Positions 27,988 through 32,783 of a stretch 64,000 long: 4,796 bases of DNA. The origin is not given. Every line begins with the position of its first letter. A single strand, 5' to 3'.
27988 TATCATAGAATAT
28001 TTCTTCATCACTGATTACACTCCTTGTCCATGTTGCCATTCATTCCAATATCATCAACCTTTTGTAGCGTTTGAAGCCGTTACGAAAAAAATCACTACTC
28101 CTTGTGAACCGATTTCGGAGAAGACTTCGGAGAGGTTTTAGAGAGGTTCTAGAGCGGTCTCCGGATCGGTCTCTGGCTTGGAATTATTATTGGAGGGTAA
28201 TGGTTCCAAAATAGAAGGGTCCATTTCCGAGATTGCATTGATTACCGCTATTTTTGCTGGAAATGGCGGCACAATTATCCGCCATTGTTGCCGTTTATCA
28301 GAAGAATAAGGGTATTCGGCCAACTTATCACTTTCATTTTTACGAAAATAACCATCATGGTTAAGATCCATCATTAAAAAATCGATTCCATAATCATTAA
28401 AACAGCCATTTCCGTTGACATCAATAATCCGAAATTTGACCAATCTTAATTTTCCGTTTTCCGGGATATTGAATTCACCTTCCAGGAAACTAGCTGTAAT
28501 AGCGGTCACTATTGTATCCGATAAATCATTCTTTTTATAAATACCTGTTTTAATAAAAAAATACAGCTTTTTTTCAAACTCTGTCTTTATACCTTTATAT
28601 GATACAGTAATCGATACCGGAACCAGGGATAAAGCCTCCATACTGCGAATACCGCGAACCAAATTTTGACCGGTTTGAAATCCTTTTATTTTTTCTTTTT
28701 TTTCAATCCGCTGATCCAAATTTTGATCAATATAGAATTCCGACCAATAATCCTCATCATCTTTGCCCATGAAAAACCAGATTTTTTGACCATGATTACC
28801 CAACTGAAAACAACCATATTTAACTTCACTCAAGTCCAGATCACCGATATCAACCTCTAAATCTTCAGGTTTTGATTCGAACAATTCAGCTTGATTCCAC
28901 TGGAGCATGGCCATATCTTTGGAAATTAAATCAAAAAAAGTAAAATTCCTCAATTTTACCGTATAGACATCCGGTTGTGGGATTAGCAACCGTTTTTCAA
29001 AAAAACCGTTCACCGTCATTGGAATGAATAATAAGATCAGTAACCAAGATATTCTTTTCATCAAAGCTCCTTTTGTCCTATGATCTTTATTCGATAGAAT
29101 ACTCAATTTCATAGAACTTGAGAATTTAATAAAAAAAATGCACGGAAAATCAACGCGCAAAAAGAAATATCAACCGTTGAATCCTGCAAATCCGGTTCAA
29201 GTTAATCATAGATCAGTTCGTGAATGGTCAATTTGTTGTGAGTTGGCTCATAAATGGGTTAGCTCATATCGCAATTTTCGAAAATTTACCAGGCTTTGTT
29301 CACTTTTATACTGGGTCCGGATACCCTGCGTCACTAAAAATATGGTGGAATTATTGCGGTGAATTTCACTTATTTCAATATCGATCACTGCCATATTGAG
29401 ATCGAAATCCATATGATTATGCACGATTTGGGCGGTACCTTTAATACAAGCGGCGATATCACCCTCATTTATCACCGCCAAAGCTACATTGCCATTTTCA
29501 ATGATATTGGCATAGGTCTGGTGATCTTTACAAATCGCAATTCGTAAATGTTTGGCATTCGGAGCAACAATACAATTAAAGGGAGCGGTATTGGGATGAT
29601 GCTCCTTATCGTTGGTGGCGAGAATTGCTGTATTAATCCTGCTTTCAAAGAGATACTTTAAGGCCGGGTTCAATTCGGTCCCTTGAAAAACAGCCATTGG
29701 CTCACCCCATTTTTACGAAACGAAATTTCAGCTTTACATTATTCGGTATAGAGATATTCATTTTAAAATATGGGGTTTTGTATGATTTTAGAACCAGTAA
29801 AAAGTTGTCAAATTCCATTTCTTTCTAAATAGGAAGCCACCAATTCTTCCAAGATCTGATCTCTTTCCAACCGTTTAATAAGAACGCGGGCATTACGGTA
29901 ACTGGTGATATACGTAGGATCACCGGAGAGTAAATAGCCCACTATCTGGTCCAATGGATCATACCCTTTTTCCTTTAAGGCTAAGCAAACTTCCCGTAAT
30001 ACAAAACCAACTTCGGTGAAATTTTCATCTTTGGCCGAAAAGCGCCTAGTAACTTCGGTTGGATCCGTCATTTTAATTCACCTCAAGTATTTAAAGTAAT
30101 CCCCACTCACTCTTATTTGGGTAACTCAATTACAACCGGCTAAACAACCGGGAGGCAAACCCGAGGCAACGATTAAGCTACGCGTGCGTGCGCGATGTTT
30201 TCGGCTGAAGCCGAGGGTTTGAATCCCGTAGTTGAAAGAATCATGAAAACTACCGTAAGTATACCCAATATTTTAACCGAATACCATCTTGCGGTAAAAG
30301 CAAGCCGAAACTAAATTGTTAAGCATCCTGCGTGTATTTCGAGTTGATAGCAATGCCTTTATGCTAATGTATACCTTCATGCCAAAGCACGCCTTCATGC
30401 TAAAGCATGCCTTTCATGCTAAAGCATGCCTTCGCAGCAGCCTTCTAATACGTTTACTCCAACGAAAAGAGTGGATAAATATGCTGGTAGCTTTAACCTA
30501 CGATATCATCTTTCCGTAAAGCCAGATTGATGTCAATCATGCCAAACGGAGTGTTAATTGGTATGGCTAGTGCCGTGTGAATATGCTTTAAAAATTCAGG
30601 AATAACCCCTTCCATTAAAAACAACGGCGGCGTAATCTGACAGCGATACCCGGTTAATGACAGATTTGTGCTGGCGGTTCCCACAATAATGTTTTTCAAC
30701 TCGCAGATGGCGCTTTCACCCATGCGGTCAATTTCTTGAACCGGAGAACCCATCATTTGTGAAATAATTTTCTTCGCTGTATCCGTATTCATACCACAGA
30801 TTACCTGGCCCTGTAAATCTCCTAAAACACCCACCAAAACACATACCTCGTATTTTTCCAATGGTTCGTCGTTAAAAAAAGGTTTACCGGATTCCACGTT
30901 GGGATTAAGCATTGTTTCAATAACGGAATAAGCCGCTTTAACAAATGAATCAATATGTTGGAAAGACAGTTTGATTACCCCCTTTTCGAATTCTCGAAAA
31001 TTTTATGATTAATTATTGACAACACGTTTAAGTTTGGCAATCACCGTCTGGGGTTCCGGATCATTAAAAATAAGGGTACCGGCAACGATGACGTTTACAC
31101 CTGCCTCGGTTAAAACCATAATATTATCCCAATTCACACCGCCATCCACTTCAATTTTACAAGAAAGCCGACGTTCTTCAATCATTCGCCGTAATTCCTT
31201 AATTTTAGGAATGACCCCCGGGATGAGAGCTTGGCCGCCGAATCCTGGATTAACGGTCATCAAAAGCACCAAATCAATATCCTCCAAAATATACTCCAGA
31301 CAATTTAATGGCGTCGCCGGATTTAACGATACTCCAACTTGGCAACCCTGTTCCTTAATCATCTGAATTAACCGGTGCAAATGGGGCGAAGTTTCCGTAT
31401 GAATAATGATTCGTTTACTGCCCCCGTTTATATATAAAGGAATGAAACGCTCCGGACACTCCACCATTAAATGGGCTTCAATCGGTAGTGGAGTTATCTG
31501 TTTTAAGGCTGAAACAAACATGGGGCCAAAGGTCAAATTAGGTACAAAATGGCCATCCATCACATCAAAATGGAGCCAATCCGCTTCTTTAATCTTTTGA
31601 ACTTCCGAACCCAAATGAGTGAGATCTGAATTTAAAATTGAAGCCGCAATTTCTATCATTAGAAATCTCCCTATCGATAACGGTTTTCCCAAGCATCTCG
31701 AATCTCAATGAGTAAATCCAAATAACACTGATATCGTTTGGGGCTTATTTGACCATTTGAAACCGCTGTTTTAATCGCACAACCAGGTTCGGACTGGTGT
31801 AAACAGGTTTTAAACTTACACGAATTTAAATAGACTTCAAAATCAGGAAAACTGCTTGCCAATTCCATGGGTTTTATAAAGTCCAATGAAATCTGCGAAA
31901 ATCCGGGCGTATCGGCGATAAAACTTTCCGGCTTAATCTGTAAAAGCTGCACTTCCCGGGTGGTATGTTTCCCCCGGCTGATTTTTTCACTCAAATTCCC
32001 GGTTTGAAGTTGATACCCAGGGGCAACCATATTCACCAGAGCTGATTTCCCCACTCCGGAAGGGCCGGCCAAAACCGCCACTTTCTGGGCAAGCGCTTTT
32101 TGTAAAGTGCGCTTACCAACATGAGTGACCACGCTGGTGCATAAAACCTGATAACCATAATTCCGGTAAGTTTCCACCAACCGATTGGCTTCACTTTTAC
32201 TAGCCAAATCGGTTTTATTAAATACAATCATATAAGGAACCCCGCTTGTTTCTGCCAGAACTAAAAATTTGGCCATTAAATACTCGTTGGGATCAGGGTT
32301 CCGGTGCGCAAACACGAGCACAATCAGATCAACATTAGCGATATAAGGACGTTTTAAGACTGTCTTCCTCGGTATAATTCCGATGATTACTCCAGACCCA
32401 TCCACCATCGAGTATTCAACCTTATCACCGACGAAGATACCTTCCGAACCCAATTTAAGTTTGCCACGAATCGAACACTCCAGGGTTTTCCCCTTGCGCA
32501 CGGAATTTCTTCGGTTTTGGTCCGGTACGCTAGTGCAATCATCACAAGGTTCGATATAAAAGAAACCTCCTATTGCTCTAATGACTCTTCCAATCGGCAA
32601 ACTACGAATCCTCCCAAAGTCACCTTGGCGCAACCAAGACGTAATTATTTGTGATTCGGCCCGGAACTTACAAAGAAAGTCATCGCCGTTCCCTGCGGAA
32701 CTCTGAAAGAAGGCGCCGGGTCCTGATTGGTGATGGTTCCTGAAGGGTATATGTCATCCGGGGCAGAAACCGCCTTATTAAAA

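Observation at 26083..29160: Tandem triplication of an unrecognised secreted protein family with three EF-hand-like calcium loops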

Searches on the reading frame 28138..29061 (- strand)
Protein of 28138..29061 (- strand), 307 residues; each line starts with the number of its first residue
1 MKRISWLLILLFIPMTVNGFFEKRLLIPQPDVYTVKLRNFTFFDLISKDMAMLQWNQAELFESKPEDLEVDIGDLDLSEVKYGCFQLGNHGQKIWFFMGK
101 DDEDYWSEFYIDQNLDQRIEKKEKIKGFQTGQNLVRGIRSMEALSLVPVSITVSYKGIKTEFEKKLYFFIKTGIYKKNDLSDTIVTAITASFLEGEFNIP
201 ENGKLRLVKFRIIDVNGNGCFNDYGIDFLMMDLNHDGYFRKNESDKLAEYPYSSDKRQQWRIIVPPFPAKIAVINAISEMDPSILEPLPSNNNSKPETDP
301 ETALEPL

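Call 4: search_protein_families(library=pfam, max_evalue=10, proteins=[window:28138-29061:-])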
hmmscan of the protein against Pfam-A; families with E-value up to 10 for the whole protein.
window:28138-29061:- (307 aa): 5 families
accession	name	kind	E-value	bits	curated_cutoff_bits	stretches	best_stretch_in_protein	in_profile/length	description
PF13202.12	EF-hand_5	-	0.0028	17.5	25.9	2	227-238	3-15/25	EF hand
PF20009.4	GEVED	-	0.01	17.1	24.4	0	231-265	6-39/78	GEVED domain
PF13499.12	EF-hand_7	-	0.34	11.8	30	0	228-243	8-23/67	EF-hand domain pair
PF00036.39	EF-hand_1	-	0.59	10.3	25.4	0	210-220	6-16/29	EF hand domain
PF13405.12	EF-hand_6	-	5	7.6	25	0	210-220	6-16/30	EF-hand domain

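Call 5: search_protein_families(library=ncbifam, max_evalue=10, proteins=[window:28138-29061:-])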
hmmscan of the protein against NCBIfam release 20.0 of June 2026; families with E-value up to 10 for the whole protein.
window:28138-29061:- (307 aa): 0 families

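Call 51: find_homologous_proteins(query=A3, max_evalue=0.001)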
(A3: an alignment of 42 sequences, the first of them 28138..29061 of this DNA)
Query A3 (42 sequences) (307 aa, profile of the alignment): 75 proteins with E <= 0.001 among 8000 candidates.
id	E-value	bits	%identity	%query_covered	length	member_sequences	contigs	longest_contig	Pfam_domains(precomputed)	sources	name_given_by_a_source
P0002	1.5e-101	358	100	100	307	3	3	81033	-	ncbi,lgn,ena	-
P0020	8.5e-101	355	53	96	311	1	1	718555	-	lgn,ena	-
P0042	1.5e-100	354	44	96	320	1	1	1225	-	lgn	-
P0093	9.9e-100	352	48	93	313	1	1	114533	-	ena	-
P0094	1.2e-99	351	45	98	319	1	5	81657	-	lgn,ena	-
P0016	5.4e-99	349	54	99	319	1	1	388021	-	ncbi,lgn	-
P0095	9.2e-99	348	45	97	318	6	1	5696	-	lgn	-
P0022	1.1e-98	348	45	99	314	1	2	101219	-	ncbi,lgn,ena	-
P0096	1.8e-98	348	46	93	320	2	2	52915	-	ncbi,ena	-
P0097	2.1e-98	347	43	99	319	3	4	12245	-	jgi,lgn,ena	jgi:hypothetical protein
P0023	3.0e-98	347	45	93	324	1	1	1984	-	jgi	jgi:hypothetical protein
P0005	5.9e-98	346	74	99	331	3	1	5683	-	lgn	-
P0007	7.1e-98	346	72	96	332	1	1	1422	-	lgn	-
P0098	9.5e-98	345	43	100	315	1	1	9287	-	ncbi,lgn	ncbi:MAG: hypothetical protein ACM3YE_03460 [Bacteroidota bacterium]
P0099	1.1e-97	345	46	93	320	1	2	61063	-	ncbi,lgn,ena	-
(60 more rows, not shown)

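Call 64: predict_structure(alignment_id=A3)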
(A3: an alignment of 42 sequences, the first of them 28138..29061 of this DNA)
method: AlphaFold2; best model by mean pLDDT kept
length: 307 residues; sequences in the alignment: 42
mean_pLDDT: 92.9   pTM: 0.86
mean pLDDT of the five models: 92.9, 92.1, 92.0, 91.8, 91.6
residues with pLDDT >= 90: 257; 70-90: 31; 50-70: 18; < 50: 1
segments of 3 or more residues with pLDDT < 50: none
pLDDT, mean of each block of 10 residues (from residue 1): 89 78 88 98 89 96 97 90 98 97 97 96 97 97 97 95 97 98 98 98 96 98 98 95 96 93 98 98 93 61 55
secondary structure, 60 per line:
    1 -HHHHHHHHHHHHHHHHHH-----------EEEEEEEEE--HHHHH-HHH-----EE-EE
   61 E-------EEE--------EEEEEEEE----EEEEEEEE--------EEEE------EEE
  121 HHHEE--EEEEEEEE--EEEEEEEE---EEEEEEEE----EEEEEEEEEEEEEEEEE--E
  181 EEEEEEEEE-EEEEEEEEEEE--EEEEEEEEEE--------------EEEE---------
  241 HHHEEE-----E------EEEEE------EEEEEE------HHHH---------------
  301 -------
elements in order: H2-19 E31-39 H42-46 E59-61 E69-71 E80-87 E92-99 E108-111 E118-120 E128-135 E138-145 E149-156 E161-177 E180-189 E191-201 E204-213 E228-231 E244-246 E259-263 E270-275 H282-285

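Call 68: fold_search(model_id=the predicted structure, library=pdb)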
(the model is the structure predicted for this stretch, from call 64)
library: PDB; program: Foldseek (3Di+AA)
matches with E <= 10: 328; with E <= 0.001: 0
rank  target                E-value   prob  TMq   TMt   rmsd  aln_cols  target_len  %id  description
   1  6e5d                  7.5e-02  0.13  0.12  0.17  14.8       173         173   13  Crystal structure of LpqN involved in cell envelope biogenesis of Mycobacterium tuberculosis (released 2019-07-24)
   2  4ol4                  1.2e-01  0.16  0.13  0.19  16.0       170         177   11  Crystal structure of secreted proline rich antigen MTC28 (Rv0040c) from Mycobacterium tuberculosis (released 2015-01-28)
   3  1bp1                  4.1e-01  0.07  0.14  0.10  21.0       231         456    9  CRYSTAL STRUCTURE OF BPI, THE HUMAN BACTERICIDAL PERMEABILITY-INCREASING PROTEIN (released 1997-09-04)
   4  3h4z_A                4.3e-01  0.04  0.07  0.04  22.2       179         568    9  Crystal Structure of an MBP-Der p 7 fusion protein (released 2010-03-31)
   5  5x7y_B                4.7e-01  0.20  0.13  0.22  15.5       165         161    7  Crystal Structure of the Dog Lipocalin Allergen Can f 6 (released 2018-04-04)
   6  3zq3_A                4.7e-01  0.11  0.12  0.20  15.2       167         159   10  Crystal Structure of Rat Odorant Binding Protein 3 (OBP3) (released 2014-03-12)
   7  6xrf_H                5.0e-01  0.13  0.15  0.25  12.3       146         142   10  EagT6 Tse6 NT complex (released 2020-12-30)
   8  5ec5_C                5.3e-01  0.03  0.09  0.10  31.2       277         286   10  Crystal structure of lysenin pore (released 2016-05-18)
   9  1yp6                  5.8e-01  0.18  0.12  0.22  15.6       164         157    7  Van der Waals Interactions Dominate Hydrophobic Association in a Protein Binding Site Occluded From Solvent Water (released 2005-08-30)
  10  7k7v                  5.8e-01  0.11  0.16  0.23  17.3       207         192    8  The X-ray crystal structure of SSR4, an S. pombe chromatin remodelling protein: iodide derivative (released 2020-12-16)
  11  1jv4                  6.1e-01  0.20  0.14  0.23  15.4       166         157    6  Crystal structure of recombinant major mouse urinary protein (rmup) at 1.75 A resolution (released 2001-12-05)
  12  3bdr                  6.1e-01  0.13  0.16  0.25  15.2       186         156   11  Crystal structure of fatty acid-binding protein-like Ycf58 from Thermosynecoccus elongatus. Northeast Structural Genomic (released 2007-11-27)
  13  2nnd                  6.5e-01  0.21  0.12  0.23  14.4       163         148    8  The Structural Identification of the Interaction Site and Functional State of RBP for its Membrane Receptor (released 2007-10-30)
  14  6xrf_A                6.8e-01  0.15  0.16  0.27  12.0       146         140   11  EagT6 Tse6 NT complex (released 2020-12-30)
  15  5x7y_D                6.8e-01  0.15  0.12  0.20  15.6       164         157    9  Crystal Structure of the Dog Lipocalin Allergen Can f 6 (released 2018-04-04)
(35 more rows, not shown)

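Call 78: search_protein_families(library=padloc, max_evalue=0.01, proteins=[window:28138-29061:-])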
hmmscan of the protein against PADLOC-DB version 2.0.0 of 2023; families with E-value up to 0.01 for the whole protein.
window:28138-29061:- (307 aa): 0 families

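Call 79: search_protein_families(library=phrogs, max_evalue=0.01, proteins=[window:28138-29061:-])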
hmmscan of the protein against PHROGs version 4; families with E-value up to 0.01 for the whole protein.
window:28138-29061:- (307 aa): 0 families

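Call 80: search_protein_families(library=pfam, alignment_id=A3, max_evalue=0.1)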
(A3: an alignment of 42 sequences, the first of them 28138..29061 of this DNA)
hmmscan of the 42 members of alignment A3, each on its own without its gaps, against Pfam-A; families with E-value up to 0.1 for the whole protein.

A. member 1, window:28138-29061:- (307 aa): 2 families
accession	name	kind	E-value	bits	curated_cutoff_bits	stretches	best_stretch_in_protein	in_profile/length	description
PF13202.12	EF-hand_5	-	0.0028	17.5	25.9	0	227-238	3-15/25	EF hand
PF20009.4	GEVED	-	0.01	17.1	24.4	0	231-265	6-39/78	GEVED domain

B. families by the number of members that match (of 42 scanned): 14 families
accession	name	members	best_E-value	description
PF20009.4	GEVED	6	0.00022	GEVED domain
PF13202.12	EF-hand_5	5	0.00011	EF hand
PF00036.39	EF-hand_1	3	0.00069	EF hand domain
PF16480.10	DUF5057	3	0.014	Domain of unknown function (DUF5057)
PF13499.12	EF-hand_7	2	0.012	EF-hand domain pair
PF13405.12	EF-hand_6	2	0.073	EF-hand domain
PF07817.19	GLE1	1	0.0032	GLE1-like protein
PF12988.13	TraQ_transposon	1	0.0044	TraQ conjugal transfer protein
PF00404.24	Dockerin_1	1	0.01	Dockerin type I domain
PF14172.12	DUF4309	1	0.016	Domain of unknown function (DUF4309)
PF25328.1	PH_MADD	1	0.017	MADD C-terminal PH-like domain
PF10902.13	WYL_2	1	0.038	WYL_2, Sm-like SH3 beta-barrel fold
PF24381.1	DUF7537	1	0.055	Family of unknown function (DUF7537)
PF18127.6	NAMPT_N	1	0.066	Nicotinamide phosphoribosyltransferase, N-terminal domain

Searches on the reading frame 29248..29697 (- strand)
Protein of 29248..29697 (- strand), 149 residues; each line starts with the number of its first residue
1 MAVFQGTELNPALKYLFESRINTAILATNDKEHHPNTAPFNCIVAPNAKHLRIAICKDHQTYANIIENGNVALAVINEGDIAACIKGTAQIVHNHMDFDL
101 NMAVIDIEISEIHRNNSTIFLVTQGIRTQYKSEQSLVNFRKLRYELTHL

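Call 11: search_protein_families(library=pfam, max_evalue=0.001, proteins=[window:29248-29697:-])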
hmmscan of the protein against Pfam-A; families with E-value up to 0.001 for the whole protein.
window:29248-29697:- (149 aa): 2 families
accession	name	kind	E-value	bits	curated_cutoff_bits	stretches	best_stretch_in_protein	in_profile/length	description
PF01243.27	PNPOx_N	-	1.3e-08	35.7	28.1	1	17-95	9-79/120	Pyridoxamine 5'-phosphate oxidase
PF04289.18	DUF447_N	-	0.00022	21.6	24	1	25-77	4-53/114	Protein of unknown function (DUF447) N-terminal domain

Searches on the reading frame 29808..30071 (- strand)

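Call 11: search_protein_families(library=pfam, max_evalue=0.001, proteins=[window:29808-30071:-])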
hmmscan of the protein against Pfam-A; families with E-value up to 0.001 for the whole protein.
window:29808-30071:- (87 aa): 1 family
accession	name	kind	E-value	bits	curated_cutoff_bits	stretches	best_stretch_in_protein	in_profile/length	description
PF06135.17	IreB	-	9.9e-33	112.6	25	1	8-83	3-78/78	IreB regulatory phosphoprotein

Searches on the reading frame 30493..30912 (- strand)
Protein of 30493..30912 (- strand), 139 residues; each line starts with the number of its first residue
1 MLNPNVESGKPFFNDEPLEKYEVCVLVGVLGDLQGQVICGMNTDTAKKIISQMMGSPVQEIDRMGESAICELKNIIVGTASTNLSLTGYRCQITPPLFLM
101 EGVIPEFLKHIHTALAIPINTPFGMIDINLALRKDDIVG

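Call 11: search_protein_families(library=pfam, max_evalue=0.001, proteins=[window:30493-30912:-])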
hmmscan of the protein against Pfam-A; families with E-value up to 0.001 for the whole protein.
window:30493-30912:- (139 aa): 2 families
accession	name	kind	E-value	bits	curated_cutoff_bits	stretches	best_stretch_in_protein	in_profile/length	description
PF13690.11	CheX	-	4.7e-15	55.9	27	1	23-101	1-75/94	Chemotaxis phosphatase CheX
PF04509.17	CheC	-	6.9e-06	26.4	22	1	64-96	1-34/38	CheC-like family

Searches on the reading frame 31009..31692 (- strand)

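Call 11: search_protein_families(library=pfam, max_evalue=0.001, proteins=[window:31009-31692:-])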
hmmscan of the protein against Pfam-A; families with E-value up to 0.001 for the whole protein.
window:31009-31692:- (227 aa): 1 family
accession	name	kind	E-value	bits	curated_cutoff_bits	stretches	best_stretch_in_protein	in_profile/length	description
PF00834.25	Ribul_P_3_epim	-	2.1e-78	262.7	21.1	1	14-209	1-198/198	Ribulose-phosphate 3 epimerase family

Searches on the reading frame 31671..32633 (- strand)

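Call 11: search_protein_families(library=pfam, max_evalue=0.001, proteins=[window:31671-32633:-])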
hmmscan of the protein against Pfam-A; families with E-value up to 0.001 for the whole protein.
window:31671-32633:- (320 aa): 4 families
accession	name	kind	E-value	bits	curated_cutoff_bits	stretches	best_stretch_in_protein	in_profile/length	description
PF03193.22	RsgA_GTPase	-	5.2e-52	176.6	30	1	86-250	1-173/174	RsgA GTPase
PF16745.11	RsgA_N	-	2.2e-08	34.2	27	1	47-81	17-52/54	RsgA N-terminal domain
PF01926.29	MMR_HSR1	-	5.9e-08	33.3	21.9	1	187-246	3-58/113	50S ribosome-binding GTPase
PF00005.33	ABC_tran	-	0.00034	21.7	25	1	183-232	11-65/137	ABC transporter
